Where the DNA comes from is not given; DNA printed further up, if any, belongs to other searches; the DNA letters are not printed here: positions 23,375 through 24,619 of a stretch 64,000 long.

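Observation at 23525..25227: Arginase/agmatinase-family hydrolase translationally coupled to a possible YqcI/YcgG (DcsA/GntA-like) haem N-oxygenase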

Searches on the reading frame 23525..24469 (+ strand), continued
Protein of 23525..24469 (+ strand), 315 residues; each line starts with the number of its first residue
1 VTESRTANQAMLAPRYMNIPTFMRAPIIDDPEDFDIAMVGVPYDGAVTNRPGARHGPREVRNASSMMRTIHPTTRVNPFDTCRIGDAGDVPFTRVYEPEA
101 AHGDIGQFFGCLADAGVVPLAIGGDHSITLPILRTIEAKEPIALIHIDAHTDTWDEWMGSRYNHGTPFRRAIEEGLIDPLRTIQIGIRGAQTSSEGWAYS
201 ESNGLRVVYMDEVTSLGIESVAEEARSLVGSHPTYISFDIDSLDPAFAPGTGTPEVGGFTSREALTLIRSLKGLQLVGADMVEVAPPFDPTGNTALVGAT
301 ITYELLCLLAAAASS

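Call 36: search_solved_structures(query=window:23525-24469:+, max_evalue=1e-70, show_alignments=3)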
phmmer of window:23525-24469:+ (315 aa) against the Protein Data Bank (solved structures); distinct sequences matched with E-value up to 1e-70: 3.
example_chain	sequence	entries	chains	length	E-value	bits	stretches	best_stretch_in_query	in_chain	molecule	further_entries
3nip_A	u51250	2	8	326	1.6e-111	375.5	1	12-314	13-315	3-guanidinopropionase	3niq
3nio_A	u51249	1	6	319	5.4e-83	281.8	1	13-311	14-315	Guanidinobutyrase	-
1gq6_A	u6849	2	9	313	5.4e-74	252.3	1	11-311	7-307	PROCLAVAMINATE AMIDINO HYDROLASE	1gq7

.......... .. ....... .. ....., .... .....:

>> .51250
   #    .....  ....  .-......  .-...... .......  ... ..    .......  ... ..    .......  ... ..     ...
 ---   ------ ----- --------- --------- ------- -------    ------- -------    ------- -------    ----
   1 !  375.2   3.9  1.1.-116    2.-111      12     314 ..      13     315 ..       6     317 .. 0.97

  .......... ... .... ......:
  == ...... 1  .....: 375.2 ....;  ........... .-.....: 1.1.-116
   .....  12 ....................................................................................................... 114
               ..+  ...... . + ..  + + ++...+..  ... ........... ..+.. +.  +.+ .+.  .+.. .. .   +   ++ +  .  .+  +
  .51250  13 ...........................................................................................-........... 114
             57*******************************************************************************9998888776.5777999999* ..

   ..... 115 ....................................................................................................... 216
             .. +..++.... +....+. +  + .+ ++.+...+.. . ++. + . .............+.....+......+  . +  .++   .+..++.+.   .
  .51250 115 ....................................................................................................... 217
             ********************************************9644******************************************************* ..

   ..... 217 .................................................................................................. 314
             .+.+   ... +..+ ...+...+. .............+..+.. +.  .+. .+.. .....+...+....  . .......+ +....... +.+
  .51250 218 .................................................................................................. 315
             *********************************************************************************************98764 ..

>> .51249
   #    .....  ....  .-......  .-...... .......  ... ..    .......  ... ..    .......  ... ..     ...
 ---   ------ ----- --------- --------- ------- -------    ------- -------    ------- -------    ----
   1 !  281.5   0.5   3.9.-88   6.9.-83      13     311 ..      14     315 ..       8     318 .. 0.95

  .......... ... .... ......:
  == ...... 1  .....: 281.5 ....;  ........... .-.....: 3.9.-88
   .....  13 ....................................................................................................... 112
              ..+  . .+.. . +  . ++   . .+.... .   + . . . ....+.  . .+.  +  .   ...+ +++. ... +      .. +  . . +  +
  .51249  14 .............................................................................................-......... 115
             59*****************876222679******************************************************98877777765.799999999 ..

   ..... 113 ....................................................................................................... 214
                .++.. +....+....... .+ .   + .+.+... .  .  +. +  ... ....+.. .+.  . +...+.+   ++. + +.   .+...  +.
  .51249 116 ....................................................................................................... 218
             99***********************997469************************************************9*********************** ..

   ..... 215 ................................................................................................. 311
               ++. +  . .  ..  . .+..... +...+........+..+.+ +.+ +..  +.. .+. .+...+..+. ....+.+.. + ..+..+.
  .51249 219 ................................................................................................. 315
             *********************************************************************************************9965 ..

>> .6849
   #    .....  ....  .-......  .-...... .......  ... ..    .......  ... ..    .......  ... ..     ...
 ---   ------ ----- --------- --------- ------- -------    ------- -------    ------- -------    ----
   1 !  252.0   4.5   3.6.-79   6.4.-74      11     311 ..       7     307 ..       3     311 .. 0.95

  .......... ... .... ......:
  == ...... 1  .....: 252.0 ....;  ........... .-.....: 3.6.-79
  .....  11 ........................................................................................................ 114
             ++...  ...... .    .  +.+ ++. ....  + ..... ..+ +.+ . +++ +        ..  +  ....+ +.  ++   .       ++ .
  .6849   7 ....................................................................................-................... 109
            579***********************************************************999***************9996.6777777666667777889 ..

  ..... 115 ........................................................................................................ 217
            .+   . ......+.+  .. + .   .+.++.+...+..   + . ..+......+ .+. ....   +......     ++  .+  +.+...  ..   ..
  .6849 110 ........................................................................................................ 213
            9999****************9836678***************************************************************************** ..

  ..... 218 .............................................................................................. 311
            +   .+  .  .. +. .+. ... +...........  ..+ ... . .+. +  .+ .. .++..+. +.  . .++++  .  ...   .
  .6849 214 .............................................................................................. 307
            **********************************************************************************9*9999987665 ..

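Call 49: find_encoding_contigs(protein=P0044, flank=6000, max_places=3)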
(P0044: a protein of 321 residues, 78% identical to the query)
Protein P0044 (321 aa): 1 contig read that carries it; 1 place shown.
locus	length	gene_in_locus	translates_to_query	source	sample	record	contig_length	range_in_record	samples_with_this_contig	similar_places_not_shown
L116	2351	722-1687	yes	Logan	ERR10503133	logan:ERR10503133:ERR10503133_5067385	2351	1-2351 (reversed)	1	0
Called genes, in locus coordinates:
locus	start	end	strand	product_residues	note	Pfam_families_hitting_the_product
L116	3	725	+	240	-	?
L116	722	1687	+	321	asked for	PF00491:Arginase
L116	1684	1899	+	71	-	-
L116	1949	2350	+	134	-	?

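Call 50: find_encoding_contigs(protein=P0073, flank=6000, max_places=2)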
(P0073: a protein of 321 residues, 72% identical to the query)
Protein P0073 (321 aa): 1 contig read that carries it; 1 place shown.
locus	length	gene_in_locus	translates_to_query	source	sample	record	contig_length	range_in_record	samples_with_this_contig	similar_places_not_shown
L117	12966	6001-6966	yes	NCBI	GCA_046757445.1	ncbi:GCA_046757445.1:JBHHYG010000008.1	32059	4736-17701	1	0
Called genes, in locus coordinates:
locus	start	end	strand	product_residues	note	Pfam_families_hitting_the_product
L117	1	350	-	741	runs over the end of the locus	PF01315:Ald_Xan_dh_C, PF02738:MoCoBD_1, PF20256:MoCoBD_2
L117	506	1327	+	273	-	PF06181:Urate_ox_N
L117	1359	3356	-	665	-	PF02727:Cu_amine_oxidN2, PF21994:AGAO-like_N2, PF02728:Cu_amine_oxidN3, PF01179:Cu_amine_oxid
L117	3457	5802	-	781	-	PF00749:tRNA-synt_1c, PF03950:tRNA-synt_1c_C, PF20974:tRNA-synt_1c_C2, PF02637:GatB_Yqey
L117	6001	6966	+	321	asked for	PF00491:Arginase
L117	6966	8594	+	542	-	PF01425:Amidase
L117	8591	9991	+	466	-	PF13372:Alginate_exp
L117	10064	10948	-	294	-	PF00561:Abhydrolase_1, PF12697:Abhydrolase_6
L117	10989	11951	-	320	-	PF00291:PALP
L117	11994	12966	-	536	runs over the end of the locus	PF17900:Peptidase_M1_N, PF01433:Peptidase_M1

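Call 83: find_encoding_contigs(protein=P0046, flank=7000, max_places=2)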
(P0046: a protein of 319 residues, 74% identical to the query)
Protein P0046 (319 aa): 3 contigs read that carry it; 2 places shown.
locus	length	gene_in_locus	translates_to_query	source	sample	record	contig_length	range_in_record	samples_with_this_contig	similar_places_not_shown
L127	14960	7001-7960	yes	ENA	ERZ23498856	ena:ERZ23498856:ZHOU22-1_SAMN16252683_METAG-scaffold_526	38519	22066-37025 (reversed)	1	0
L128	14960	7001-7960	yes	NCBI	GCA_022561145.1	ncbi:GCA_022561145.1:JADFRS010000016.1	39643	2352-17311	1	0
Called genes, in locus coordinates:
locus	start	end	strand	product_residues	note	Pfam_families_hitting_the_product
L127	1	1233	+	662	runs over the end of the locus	PF00144:Beta-lactamase, PF11954:DUF3471 (weak)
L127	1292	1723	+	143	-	PF00571:CBS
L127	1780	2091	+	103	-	-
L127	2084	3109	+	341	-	PF08557:Lipid_DES, PF00487:FA_desaturase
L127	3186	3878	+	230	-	-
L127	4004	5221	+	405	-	PF00144:Beta-lactamase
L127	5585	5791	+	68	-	PF00313:CSD, PF08206:OB_RNB (weak)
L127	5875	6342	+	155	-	PF13474:SnoaL_3, PF14534:DUF4440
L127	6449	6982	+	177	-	PF03703:bPH_2, PF24649:DUF7642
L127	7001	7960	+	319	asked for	PF00491:Arginase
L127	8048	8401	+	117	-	PF05128:DUF697 (weak)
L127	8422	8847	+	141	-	PF00583:Acetyltransf_1, PF13673:Acetyltransf_10, PF13508:Acetyltransf_7, PF08445:FR47 (faint)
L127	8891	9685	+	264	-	PF13302:Acetyltransf_3 (faint), PF13508:Acetyltransf_7 (faint), PF00583:Acetyltransf_1, PF08445:FR47 (weak)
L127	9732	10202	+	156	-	-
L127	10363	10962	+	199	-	-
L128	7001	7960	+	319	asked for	PF00491:Arginase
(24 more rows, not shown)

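Call 84: find_encoding_contigs(protein=P0047, flank=7000, max_places=2)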
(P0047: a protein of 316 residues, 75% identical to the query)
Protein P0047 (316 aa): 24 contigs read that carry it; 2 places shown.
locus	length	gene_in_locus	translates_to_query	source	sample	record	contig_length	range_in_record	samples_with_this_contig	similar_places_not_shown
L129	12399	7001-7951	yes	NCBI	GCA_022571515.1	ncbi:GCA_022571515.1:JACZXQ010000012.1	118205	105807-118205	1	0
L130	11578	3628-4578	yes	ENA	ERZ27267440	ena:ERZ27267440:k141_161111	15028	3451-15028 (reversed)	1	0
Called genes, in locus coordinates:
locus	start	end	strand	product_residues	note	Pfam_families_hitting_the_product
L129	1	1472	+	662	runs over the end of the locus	PF00144:Beta-lactamase, PF11954:DUF3471 (weak)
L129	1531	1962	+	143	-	PF00571:CBS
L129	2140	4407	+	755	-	PF00069:Pkinase, PF01636:APH (faint), PF07714:PK_Tyr_Ser-Thr, PF00515:TPR_1 (faint), PF07719:TPR_2 (faint), PF13428:TPR_14 (faint), PF13431:TPR_17 (faint), PF14559:TPR_19 (weak), +2 more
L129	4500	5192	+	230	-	-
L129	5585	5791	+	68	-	PF00313:CSD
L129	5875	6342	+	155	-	PF13474:SnoaL_3, PF14534:DUF4440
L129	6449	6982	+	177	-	PF03703:bPH_2, PF24649:DUF7642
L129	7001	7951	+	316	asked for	PF00491:Arginase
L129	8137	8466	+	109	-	PF05128:DUF697 (weak)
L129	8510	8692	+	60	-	-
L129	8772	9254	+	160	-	-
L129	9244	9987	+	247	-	PF12146:Hydrolase_4 (faint)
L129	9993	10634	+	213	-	PF00127:Copper-bind, PF09430:EMC7_beta-sandw (faint), PF13620:CarboxypepD_reg (weak)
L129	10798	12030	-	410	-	PF13006:Nterm_IS4, PF01609:DDE_Tnp_1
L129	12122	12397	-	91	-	?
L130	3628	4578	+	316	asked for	PF00491:Arginase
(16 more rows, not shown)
